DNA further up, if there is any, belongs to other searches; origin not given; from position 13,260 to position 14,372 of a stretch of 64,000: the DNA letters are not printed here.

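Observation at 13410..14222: TagD/RfaE-II-like cytidylyltransferase domain fused to a ManC-type mannose-6-phosphate isomerase cupin, divergent from gmd-fcl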

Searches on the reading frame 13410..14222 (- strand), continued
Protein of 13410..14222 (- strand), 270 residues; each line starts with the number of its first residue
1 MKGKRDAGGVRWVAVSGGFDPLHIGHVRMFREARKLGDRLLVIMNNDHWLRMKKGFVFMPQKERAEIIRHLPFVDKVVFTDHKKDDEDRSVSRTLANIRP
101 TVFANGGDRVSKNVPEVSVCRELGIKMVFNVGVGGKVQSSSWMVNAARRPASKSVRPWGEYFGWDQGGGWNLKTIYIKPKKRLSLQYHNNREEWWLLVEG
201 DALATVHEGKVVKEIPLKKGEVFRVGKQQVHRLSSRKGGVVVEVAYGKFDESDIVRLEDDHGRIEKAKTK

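Call 54: search_protein_families(library=pfam, proteins=[P0232, P0250, P0258, P0266, P0177, P0254, P0263, P0136, P0184, P0256], max_evalue=0.001)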
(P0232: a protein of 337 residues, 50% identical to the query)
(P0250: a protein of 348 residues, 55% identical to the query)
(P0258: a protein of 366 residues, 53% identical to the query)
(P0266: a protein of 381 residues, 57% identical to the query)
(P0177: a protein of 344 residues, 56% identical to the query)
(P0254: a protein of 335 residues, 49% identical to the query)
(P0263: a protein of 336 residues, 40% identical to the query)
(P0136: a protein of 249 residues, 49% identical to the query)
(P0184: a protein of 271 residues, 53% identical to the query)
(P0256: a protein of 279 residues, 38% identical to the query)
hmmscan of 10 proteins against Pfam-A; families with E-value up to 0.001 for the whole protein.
P0232 (337 aa): 3 families
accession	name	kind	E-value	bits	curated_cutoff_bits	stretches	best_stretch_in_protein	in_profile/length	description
PF01467.32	CTP_transf_like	-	1.5e-14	54.7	21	1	203-302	3-98/133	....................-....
PF07460.16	NUMOD3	-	0.00076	19.8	20.4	0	42-74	8-36/37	NUMOD3 motif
PF06574.18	FAD_syn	-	0.00085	19.6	27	0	199-237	8-50/158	FAD synthetase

P0250 (348 aa): 3 families
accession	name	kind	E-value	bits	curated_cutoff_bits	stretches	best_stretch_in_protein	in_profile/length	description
PF01467.32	CTP_transf_like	-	5.4e-11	43.3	21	1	209-302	4-92/133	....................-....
PF01844.29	HNH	-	3.3e-09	37.2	21.4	1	144-198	1-46/47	HNH endonuclease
PF14279.12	HNH_5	-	3.9e-09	36.8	27.5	1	163-203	10-50/56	HNH endonuclease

P0258 (366 aa): 6 families
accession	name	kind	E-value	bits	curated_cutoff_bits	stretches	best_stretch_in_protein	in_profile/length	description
PF01467.32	CTP_transf_like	-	1.1e-16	61.7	21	1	233-330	2-95/133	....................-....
PF08282.18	Hydrolase_3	-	3.8e-14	53.5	20.9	2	6-107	1-103/255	haloacid dehalogenase-like hydrolase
PF03332.19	PMM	-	6.1e-09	36.4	22.4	1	25-224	1-219/221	Eukaryotic phosphomannomutase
PF00702.32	Hydrolase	-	2.3e-06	28.6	26.4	1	4-192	2-180/191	haloacid dehalogenase-like hydrolase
PF05116.19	S6PP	-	8.2e-06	26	20.3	0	154-226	152-220/247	Sucrose-6F-phosphate phosphohydrolase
PF02358.22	Trehalose_PPase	-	7.3e-05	22.4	27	1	8-55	2-54/235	Trehalose-phosphatase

P0266 (381 aa): 3 families
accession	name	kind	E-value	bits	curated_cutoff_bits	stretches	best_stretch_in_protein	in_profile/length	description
PF01467.32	CTP_transf_like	-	5.1e-16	59.5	21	1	242-335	3-94/133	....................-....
PF08282.18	Hydrolase_3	-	1.5e-05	25.3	20.9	1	6-98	1-92/255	haloacid dehalogenase-like hydrolase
PF03332.19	PMM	-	0.00017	21.9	22.4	1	85-209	65-194/221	Eukaryotic phosphomannomutase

P0177 (344 aa): 2 families
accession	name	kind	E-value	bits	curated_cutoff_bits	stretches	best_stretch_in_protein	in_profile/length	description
PF01467.32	CTP_transf_like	-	1.3e-14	54.9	21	1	19-111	3-89/133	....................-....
PF02457.21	DAC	-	0.00068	19.6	27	0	248-339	46-118/119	DisA bacterial checkpoint controller nucleotide-binding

P0254 (335 aa): 2 families
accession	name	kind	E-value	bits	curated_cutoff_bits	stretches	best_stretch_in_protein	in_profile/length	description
PF14082.12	SduA_C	-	4.5e-20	72.8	27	1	172-322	6-159/159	Shedu protein SduA, C-terminal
PF01467.32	CTP_transf_like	-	4.2e-16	59.8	21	1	9-102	2-89/133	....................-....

P0263 (336 aa): 3 families
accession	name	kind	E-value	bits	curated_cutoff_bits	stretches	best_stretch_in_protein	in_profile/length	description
PF01467.32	CTP_transf_like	-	7.4e-11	42.8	21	1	38-126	4-91/133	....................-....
PF01050.24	MannoseP_isomer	-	3e-05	24.6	23.6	1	218-330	10-116/116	Mannose-6-phosphate isomerase C-terminal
PF07385.18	Lyx_isomer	-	6.1e-05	22.8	20.8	0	280-321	149-190/222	D-lyxose isomerase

P0136 (249 aa): 3 families
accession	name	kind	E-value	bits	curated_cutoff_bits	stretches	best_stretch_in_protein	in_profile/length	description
PF01467.32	CTP_transf_like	-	1.7e-12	48.2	21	1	118-214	3-93/133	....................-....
PF01050.24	MannoseP_isomer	-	5e-10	40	23.6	1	3-105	10-116/116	Mannose-6-phosphate isomerase C-terminal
PF07883.17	Cupin_2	-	0.00098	19.2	27.2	0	26-90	3-67/70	Cupin domain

P0184 (271 aa): 2 families
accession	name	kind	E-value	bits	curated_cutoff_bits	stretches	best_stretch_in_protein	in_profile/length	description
PF01467.32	CTP_transf_like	-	1.2e-13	51.8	21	1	107-203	3-93/133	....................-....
PF03819.22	MazG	-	0.00088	19.9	22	0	27-66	7-40/74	MazG nucleotide pyrophosphohydrolase domain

P0256 (279 aa): 3 families
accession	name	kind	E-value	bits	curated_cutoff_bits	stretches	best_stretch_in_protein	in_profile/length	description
PF01050.24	MannoseP_isomer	-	1.6e-14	54.5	23.6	1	24-135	10-116/116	Mannose-6-phosphate isomerase C-terminal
PF01467.32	CTP_transf_like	-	2.9e-13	50.6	21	1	147-237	3-87/133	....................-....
PF07883.17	Cupin_2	-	1.4e-07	31.5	27.2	1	52-109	3-59/70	Cupin domain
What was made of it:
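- Cupin + HxGH in reverse order: P0136, P0256 (call 54). A few HxGH fusions are to HNH, NUMOD3, a MazG-like domain or the Shedu SduA_C domain (call 54).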

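Call 61: find_homologous_proteins(query=L036:3413-5410:+, max_evalue=1e-20)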
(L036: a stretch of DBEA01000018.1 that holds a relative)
Query L036:3413-5410:+ (665 aa): 8000 proteins with E <= 1e-20 among 8000 candidates; the best 120 are listed.
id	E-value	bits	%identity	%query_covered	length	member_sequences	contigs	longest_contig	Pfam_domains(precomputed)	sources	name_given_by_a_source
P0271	0.0e+0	1530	100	100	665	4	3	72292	PF04321.24,PF16363.12,PF01467.33,PF01370.28,PF01050.25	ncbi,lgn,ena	-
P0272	0.0e+0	1273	83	100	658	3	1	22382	PF04321.24,PF16363.12,PF01467.33,PF01370.28,PF01050.25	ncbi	-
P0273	0.0e+0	1263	82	100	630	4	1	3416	PF04321.24,PF16363.12,PF01467.33,PF01370.28,PF01050.25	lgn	-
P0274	0.0e+0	1263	83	100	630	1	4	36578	PF04321.24,PF16363.12,PF01467.33,PF01370.28,PF01050.25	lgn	-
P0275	0.0e+0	1249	82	100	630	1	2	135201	PF04321.24,PF16363.12,PF01467.33,PF01370.28,PF01050.25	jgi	jgi:GDPmannose 4,6-dehydratase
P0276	0.0e+0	1225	80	100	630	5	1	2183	PF04321.24,PF16363.12,PF01467.33,PF01370.28,PF01050.25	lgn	-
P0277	0.0e+0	1178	80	98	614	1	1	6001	PF04321.24,PF16363.12,PF01467.33,PF01370.28,PF01050.25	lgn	-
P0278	3.0e-298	1009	81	63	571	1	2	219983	PF04321.24,PF16363.12,PF01467.33,PF01370.28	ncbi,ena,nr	ncbi:GDP-mannose 4,6-dehydratase [Candidatus Nomurabacteria bacterium]|nr:GDP-mannose 4,6-dehydratas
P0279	2.9e-216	738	87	55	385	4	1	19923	PF04321.24,PF16363.12,PF01370.28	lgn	-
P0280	5.4e-196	671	80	54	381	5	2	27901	PF04321.24,PF16363.12,PF01370.28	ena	-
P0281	1.1e-195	670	80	54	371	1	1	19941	PF04321.24,PF16363.12,PF01370.28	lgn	-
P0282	4.5e-181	622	76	54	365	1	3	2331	PF04321.24,PF16363.12,PF01370.28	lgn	-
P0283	1.0e-175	604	76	52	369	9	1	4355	PF04321.24,PF16363.12,PF01370.28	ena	-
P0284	4.2e-175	602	74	52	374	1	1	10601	PF04321.24,PF16363.12,PF01370.28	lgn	-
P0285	4.1e-174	599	73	53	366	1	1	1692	PF04321.24,PF16363.12,PF01370.28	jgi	jgi:GDPmannose 4,6-dehydratase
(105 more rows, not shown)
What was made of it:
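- The fused GMD is 70-75% identical to ordinary proteobacterial GMDs (call 61).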

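Call 77: list_cluster_members(proteins=[window:13410-14222:-, P0015, P0082, P0278, P0275])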
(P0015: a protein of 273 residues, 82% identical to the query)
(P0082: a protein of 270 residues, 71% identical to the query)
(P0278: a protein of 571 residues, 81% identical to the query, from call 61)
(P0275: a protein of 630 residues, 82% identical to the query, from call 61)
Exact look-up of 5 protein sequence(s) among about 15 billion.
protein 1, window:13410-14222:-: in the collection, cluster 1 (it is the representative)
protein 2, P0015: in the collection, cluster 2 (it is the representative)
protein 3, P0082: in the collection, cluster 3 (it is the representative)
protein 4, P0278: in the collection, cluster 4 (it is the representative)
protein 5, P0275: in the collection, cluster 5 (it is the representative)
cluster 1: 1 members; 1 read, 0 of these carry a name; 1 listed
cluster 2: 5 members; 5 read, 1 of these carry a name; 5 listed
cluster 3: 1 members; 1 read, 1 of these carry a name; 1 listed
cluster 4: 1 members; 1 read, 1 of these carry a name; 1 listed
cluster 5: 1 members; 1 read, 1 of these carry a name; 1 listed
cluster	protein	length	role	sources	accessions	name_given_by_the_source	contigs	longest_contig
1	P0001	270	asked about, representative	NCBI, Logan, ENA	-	-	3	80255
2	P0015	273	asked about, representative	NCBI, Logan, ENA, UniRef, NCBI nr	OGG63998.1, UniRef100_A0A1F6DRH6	hypothetical protein A3C18_01605 [Candidatus Kaiserbacteria bacterium ... | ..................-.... domain-containing protein n=1 Tax=Candidatus Kaiserbacteria ... | MAG: hypothetical protein A3C18_01605 [Candidatus Kaiserbacteria bacterium ...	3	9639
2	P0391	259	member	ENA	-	-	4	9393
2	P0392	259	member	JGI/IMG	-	-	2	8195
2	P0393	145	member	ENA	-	-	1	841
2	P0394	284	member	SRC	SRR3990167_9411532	-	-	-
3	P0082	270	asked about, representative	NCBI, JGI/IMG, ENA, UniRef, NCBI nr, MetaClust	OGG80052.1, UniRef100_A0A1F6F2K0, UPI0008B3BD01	hypothetical protein A3A39_03095 [Candidatus Kaiserbacteria bacterium ... | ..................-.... domain-containing protein n=1 Tax=Candidatus Kaiserbacteria ... | MAG: hypothetical protein A3A39_03095 [Candidatus Kaiserbacteria bacterium ...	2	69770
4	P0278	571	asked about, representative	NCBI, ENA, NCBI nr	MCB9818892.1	GDP-mannose 4,6-dehydratase [Candidatus Nomurabacteria bacterium]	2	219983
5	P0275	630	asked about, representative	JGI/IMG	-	GDPmannose 4,6-dehydratase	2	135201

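Call 78: fold_search(model_id=the predicted structure, library=viral)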
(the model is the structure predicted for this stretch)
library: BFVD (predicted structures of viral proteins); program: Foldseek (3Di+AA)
matches with E <= 10: 1725; with E <= 0.001: 237
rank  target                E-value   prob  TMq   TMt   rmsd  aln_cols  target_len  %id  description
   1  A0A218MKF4            1.4e-12  1.00  0.48  0.31  11.3       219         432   32  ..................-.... domain-containing protein [uncultured virus]
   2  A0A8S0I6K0            1.9e-10  1.00  0.34  0.87   1.3       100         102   28  (no name in the UniProt tables at hand)
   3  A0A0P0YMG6            2.6e-09  1.00  0.37  0.45   2.4       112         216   20  (no name in the UniProt tables at hand)
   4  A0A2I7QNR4            3.3e-09  1.00  0.42  0.32   5.3       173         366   22  (no name in the UniProt tables at hand)
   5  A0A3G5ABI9            4.7e-09  1.00  0.35  0.41   2.9       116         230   14  Cupin domain-containing protein (Fragment) [Hyperionvirus sp.]
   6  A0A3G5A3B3            6.4e-09  1.00  0.33  0.20  16.4       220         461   11  Mannose-1-phosphate guanylyltransferase 1 [Harvfovirus sp.]
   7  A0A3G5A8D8            1.1e-08  1.00  0.31  0.23  18.0       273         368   15  NAD-dependent epimerase/dehydratase family protein [Hyperionvirus sp.]
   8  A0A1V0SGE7            1.3e-08  1.00  0.38  0.19   5.3       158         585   25  Cytidylyltransferase [Hokovirus HKV1]
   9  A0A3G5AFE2            1.8e-08  1.00  0.32  0.38   6.0       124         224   14  Cupin [Solivirus sp.]
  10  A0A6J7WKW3            2.5e-08  1.00  0.34  0.78   2.5       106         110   18  Cupin domain-containing protein [uncultured Caudovirales phage]
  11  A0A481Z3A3            2.8e-08  1.00  0.32  0.30   8.8       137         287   12  Cupin domain protein [Pithovirus LCPAC101]
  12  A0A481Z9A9            4.9e-08  1.00  0.31  0.61   7.1       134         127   10  Cupin domain protein [Pithovirus LCPAC202]
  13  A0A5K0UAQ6            7.1e-08  1.00  0.39  0.50   5.5       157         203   24  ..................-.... domain-containing protein [Yasminevirus sp. GU-2018]
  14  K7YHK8                1.2e-07  1.00  0.31  0.48   9.9       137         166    9  Putative cupin RMLC-type domain protein [Megavirus courdo11]
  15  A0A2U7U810            1.4e-07  1.00  0.32  0.09   2.2       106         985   13  Uncharacterized protein [Pandoravirus quercus]
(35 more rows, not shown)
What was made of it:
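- Tried and rejected: The viral structure search added little (call 78).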
